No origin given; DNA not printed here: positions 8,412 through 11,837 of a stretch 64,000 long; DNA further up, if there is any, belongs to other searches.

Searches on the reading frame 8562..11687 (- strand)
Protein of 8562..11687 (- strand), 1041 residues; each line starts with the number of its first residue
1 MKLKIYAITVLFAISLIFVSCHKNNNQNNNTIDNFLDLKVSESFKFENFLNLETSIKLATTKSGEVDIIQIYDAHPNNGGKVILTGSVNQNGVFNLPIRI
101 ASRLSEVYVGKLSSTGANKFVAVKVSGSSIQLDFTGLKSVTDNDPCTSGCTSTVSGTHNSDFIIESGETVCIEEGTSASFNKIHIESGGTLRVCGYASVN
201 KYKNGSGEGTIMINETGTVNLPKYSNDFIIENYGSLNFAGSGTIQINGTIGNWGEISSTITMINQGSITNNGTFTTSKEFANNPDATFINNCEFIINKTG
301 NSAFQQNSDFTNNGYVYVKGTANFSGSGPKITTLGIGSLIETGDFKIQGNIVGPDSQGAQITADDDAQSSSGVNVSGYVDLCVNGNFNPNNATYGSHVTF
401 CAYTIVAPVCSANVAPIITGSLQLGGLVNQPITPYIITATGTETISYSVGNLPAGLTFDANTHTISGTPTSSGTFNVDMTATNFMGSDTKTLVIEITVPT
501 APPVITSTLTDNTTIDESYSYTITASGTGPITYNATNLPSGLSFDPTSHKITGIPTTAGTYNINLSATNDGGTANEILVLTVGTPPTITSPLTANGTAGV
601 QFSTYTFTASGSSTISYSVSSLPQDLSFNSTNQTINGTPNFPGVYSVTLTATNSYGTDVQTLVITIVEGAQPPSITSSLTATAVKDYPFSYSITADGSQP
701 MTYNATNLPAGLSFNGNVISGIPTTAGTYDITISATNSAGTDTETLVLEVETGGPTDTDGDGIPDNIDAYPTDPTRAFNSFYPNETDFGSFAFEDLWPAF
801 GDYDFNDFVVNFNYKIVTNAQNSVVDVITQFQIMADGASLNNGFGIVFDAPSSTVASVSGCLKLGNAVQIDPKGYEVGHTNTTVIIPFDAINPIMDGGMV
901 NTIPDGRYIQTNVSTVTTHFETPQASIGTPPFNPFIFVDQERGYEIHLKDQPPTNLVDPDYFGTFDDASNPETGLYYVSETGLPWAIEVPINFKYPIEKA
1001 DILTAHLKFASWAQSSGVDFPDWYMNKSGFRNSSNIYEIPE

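Call 21: search_protein_families(library=pfam, proteins=[window:8562-11687:-], max_evalue=0.001)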
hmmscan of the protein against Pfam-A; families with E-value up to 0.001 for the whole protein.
window:8562-11687:- (1041 aa): 6 families
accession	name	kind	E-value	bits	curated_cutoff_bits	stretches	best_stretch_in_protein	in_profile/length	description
PF16130.10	DUF4842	-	1.4e-52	179.3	22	1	822-1024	1-208/208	Domain of unknown function (DUF4842)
PF05345.18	He_PIG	-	6.1e-41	139.2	24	4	417-496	8-95/96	Putative Ig domain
PF00801.26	PKD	-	6.2e-12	45.8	23.5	0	593-665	5-79/80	PKD domain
PF18911.6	PKD_4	-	2.1e-05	24.9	27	0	629-664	46-81/85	PKD domain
PF18981.6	InlK_D3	-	4.2e-05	24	25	0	641-666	48-73/75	Internalin K domain (D3/D4)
PF13448.11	DUF4114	-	0.00011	23.6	27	1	782-813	55-83/85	Domain of unknown function (DUF4114)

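Call 67: find_related_loci(query=window:8562-11687:-, collection=metagenome_contigs, flank=10000)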
Query window:8562-11687:- (1041 aa) in metagenome_contigs; peptide patterns used: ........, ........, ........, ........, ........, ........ (x = any residue, [..] = any of these).
156 stretches matched a pattern; 27 encode a relative of the query (tblastn E <= 1e-3); 27 distinct loci.
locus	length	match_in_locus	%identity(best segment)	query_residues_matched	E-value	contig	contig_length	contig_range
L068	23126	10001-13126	88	1-1040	0e+0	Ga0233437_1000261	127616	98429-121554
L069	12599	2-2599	88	175-1040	0e+0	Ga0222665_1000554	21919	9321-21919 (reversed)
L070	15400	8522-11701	60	1-1040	0e+0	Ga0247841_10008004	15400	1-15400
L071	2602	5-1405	68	409-1041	0e+0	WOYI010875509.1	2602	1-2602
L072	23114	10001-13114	56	2-1041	0e+0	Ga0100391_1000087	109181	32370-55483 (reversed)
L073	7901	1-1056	71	435-1041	2e-159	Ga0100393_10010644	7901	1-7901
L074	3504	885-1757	43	750-1038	2e-74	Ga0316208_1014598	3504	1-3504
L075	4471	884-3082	44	1-1038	1e-71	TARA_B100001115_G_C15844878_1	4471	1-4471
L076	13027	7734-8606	43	750-1038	4e-70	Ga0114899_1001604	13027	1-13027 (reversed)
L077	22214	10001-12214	43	1-1038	4e-70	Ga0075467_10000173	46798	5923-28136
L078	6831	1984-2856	43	750-1038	4e-70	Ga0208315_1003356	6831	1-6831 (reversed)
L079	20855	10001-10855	42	755-1037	4e-69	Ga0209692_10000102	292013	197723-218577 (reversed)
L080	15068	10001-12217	42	4-1038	7e-69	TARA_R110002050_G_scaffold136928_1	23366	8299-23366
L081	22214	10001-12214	43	1-1038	2e-68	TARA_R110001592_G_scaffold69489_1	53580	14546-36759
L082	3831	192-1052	43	757-1038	5e-66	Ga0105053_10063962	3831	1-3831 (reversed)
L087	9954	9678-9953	86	1-92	7e-36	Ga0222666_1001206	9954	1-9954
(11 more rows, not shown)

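Call 71: search_protein_families(library=pfam, proteins=[L068:5000-5959:-, L068:2614-5007:+, L068:6236-9733:+, L068:14667-16112:+, L068:17188-19302:+], max_evalue=0.001)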
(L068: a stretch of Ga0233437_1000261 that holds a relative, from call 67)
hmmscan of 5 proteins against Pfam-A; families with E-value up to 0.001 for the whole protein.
L068:5000-5959:- (319 aa): 3 families
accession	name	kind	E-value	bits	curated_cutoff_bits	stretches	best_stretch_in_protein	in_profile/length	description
PF00665.32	rve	-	3.5e-24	85.4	32.6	1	104-199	3-99/102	Integrase core domain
PF13683.12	rve_3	-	1.9e-10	40.8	26.5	1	194-251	7-64/67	Integrase core domain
PF13333.12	rve_2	-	7.7e-05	23.2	22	1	211-263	5-56/56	Integrase core domain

L068:2614-5007:+ (797 aa): 2 families
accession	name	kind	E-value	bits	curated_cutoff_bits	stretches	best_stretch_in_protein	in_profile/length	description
PF20009.4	GEVED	-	4.2e-19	69.6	24.4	1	657-733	2-77/78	GEVED domain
PF07705.17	CARDB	-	2.6e-10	40.8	22.7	1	277-360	3-83/101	CARDB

L068:6236-9733:+ (1166 aa): 2 families
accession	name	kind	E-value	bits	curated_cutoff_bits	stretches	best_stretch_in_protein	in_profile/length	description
PF09603.15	Fib_succ_major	-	3.4e-28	99.6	33.9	1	764-941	1-187/187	Fibrobacter succinogenes major domain (Fib_succ_major)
PF18962.6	Por_Secre_tail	-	1.8e-14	54.2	27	1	1090-1165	1-75/75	Secretion system C-terminal sorting domain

L068:14667-16112:+ (481 aa): 3 families
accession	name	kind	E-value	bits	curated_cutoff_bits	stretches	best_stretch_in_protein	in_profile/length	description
PF02518.31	HATPase_c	-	1.4e-27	96.7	26.4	1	362-471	2-109/111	Histidine kinase-, DNA gyrase B-, and HSP90-like ATPase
PF00512.31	HisKA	-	1.6e-11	44.5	26.9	1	247-314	1-65/66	His Kinase A (phospho-acceptor) domain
PF14501.12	HATPase_c_5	-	1.5e-07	31.7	22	1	364-458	4-91/102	GHKL domain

L068:17188-19302:+ (704 aa): 1 family
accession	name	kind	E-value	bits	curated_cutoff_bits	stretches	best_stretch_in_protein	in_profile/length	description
PF01432.26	Peptidase_M3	-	1.8e-139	466.4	27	1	254-702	1-456/457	Peptidase family M3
